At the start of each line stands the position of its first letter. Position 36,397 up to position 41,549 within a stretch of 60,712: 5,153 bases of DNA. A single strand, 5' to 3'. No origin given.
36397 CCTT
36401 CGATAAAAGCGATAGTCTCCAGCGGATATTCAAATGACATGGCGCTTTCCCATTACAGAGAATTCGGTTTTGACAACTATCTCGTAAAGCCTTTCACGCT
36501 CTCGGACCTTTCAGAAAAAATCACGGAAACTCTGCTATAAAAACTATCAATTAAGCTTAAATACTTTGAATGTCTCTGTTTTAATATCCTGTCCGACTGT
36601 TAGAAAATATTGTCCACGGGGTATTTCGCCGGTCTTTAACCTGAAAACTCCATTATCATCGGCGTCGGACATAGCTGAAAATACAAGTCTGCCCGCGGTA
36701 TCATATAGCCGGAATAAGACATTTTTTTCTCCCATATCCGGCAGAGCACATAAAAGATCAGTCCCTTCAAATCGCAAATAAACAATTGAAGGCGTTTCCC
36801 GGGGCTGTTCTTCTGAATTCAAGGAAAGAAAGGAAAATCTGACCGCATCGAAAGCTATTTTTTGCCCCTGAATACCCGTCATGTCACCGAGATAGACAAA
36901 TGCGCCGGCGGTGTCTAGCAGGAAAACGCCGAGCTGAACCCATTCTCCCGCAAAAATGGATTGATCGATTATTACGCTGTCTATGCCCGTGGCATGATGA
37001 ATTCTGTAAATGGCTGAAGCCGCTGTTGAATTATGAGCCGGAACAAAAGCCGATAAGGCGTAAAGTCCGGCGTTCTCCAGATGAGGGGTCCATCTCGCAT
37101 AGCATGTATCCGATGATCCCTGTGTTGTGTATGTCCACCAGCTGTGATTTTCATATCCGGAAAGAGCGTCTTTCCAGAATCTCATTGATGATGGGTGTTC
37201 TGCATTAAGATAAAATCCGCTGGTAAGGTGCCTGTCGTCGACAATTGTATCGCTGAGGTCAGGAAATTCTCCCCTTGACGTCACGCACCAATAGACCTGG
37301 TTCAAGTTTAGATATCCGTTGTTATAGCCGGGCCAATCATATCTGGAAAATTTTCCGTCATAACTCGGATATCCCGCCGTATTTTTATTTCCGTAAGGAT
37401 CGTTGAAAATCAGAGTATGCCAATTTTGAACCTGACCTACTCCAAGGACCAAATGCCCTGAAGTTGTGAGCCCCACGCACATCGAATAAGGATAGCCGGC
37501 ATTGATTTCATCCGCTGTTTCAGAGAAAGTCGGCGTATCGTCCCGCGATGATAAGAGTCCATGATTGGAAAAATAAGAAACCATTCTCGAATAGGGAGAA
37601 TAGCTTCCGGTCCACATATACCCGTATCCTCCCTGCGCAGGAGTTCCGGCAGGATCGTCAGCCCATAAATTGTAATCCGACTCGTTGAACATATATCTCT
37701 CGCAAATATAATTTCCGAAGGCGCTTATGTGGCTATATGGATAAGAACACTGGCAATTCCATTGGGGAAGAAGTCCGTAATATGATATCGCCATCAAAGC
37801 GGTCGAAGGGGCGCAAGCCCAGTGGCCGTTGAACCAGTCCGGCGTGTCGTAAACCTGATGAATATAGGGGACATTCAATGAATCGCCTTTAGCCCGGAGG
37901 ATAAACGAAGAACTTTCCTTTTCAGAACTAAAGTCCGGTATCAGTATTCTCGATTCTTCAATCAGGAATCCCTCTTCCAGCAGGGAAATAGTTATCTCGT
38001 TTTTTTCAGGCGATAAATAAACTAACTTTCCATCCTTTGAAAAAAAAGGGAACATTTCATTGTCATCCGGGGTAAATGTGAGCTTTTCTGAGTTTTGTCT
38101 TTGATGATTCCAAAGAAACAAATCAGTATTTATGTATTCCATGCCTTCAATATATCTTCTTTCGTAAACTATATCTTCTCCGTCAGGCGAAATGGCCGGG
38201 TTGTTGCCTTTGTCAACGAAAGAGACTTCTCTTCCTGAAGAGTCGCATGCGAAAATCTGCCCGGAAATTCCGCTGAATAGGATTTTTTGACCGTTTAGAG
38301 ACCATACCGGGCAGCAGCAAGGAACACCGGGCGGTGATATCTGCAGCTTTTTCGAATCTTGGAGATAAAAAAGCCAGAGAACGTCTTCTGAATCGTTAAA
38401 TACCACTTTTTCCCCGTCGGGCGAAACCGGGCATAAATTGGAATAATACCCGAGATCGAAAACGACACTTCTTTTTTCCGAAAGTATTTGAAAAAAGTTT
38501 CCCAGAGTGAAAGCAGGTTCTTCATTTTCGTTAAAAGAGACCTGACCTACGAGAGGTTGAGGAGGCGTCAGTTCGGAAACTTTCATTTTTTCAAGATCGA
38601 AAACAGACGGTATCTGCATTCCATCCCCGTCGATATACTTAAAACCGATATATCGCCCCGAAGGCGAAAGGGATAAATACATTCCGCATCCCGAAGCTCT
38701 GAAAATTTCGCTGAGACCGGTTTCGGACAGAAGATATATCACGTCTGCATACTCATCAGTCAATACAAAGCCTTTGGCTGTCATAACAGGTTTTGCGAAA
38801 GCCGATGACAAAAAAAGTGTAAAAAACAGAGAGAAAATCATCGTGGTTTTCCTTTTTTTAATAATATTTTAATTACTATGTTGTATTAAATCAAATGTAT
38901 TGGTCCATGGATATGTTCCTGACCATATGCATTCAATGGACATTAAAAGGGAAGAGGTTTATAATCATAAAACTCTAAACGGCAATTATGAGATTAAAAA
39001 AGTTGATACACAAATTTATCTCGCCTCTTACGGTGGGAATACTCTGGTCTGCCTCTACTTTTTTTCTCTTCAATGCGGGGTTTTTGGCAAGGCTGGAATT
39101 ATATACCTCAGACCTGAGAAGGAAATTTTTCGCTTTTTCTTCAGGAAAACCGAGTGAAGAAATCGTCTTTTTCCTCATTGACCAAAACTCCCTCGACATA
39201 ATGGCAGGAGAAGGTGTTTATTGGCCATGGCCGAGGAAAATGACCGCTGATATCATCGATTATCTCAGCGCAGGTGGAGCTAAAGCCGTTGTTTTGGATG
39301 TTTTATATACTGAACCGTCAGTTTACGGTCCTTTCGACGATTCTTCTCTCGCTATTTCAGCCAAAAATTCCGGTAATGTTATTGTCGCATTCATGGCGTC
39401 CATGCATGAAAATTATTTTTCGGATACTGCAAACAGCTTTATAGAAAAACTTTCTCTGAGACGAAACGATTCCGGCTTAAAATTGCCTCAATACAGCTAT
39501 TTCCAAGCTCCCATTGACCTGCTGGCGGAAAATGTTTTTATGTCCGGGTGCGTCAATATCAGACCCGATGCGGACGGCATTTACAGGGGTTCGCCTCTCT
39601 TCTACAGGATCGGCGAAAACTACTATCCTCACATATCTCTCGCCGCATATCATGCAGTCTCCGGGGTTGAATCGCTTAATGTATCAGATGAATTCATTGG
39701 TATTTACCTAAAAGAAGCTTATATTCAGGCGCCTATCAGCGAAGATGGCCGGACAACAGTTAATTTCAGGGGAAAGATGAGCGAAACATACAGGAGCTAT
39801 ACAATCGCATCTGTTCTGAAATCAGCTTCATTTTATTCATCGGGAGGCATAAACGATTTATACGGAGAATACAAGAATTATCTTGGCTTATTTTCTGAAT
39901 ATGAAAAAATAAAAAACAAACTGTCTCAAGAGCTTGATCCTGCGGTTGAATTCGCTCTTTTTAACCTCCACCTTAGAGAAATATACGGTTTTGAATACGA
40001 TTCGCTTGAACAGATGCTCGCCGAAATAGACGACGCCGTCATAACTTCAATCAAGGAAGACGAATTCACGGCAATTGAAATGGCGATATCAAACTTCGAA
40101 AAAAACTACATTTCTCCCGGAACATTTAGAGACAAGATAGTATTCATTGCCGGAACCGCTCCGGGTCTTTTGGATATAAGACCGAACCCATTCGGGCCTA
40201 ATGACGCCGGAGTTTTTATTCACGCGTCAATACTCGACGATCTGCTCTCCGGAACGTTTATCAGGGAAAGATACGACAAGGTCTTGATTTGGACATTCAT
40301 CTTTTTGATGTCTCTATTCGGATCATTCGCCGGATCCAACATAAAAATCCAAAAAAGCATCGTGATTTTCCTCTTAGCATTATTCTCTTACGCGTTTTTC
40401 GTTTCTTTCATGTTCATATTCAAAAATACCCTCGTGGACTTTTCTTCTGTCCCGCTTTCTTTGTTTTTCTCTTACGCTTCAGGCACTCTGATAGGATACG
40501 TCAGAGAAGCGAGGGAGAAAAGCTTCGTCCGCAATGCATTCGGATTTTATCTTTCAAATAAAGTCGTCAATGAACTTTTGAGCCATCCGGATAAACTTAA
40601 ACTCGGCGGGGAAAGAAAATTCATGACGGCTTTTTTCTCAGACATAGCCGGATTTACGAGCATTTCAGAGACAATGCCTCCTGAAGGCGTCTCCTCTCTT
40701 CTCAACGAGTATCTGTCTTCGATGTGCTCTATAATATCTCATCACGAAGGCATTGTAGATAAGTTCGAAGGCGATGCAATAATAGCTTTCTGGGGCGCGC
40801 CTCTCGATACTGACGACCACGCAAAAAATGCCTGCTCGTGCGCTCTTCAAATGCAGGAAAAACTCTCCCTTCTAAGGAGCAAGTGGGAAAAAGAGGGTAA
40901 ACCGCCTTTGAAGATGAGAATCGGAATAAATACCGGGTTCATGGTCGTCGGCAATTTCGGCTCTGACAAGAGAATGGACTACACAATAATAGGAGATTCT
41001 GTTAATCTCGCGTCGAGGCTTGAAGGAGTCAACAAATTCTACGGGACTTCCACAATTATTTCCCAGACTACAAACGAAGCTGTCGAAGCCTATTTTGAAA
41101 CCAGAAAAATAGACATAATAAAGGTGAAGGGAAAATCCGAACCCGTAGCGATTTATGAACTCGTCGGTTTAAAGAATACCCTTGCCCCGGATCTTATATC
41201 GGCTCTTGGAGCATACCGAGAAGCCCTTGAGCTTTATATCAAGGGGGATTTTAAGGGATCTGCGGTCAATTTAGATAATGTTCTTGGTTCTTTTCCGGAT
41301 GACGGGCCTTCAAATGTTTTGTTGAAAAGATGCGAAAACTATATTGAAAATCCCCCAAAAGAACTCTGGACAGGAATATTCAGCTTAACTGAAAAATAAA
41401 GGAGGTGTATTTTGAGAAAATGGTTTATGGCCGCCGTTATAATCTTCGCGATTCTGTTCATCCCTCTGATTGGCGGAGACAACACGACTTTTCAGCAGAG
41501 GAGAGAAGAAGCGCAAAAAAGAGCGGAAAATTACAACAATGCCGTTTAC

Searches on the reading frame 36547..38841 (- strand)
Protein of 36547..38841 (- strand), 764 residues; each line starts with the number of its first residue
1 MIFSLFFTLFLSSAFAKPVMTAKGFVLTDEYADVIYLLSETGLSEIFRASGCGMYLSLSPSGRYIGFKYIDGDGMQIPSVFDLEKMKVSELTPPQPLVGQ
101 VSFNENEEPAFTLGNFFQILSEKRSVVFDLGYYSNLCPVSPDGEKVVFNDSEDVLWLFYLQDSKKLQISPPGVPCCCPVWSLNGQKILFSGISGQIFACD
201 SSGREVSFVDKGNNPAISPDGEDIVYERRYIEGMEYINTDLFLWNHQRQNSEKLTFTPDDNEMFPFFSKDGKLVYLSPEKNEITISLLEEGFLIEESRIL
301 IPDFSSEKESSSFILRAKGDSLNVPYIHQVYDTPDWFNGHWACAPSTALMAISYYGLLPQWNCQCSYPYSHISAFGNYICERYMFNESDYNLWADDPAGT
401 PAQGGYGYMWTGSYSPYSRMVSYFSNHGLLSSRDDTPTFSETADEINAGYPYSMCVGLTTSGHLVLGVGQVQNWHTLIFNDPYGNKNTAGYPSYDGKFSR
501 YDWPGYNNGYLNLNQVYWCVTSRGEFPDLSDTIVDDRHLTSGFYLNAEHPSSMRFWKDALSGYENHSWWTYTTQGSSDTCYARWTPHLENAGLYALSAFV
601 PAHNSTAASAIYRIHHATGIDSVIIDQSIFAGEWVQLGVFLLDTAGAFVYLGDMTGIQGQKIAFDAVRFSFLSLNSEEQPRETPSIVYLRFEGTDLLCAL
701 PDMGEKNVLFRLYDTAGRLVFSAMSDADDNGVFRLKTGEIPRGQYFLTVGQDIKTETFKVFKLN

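Call 89: search_protein_families(library=pfam, proteins=[window:36547-38841:-], max_evalue=0.00001)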
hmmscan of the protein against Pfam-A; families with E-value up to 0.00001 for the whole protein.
window:36547-38841:- (764 aa): 2 families
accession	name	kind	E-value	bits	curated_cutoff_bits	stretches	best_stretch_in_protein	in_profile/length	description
PF25275.1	Golvesin_C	-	2.5e-15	57.2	31.6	1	556-669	17-130/132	Golvesin C-terminal domain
PF07676.18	PD40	-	9.2e-09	35.5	20.9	0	253-275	3-25/38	WD40-like Beta Propeller Repeat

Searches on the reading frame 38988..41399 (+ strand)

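Call 89: search_protein_families(library=pfam, proteins=[window:38988-41399:+], max_evalue=0.00001)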
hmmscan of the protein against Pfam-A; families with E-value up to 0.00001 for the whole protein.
window:38988-41399:+ (803 aa): 2 families
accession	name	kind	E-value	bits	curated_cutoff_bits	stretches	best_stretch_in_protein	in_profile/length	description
PF05226.16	CHASE2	-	5.9e-41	141.2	26.3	1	25-444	7-254/257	CHASE2 domain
PF00211.25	Guanylate_cyc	-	2.1e-24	86.6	21.9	1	546-719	9-176/183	Adenylate and Guanylate cyclase catalytic domain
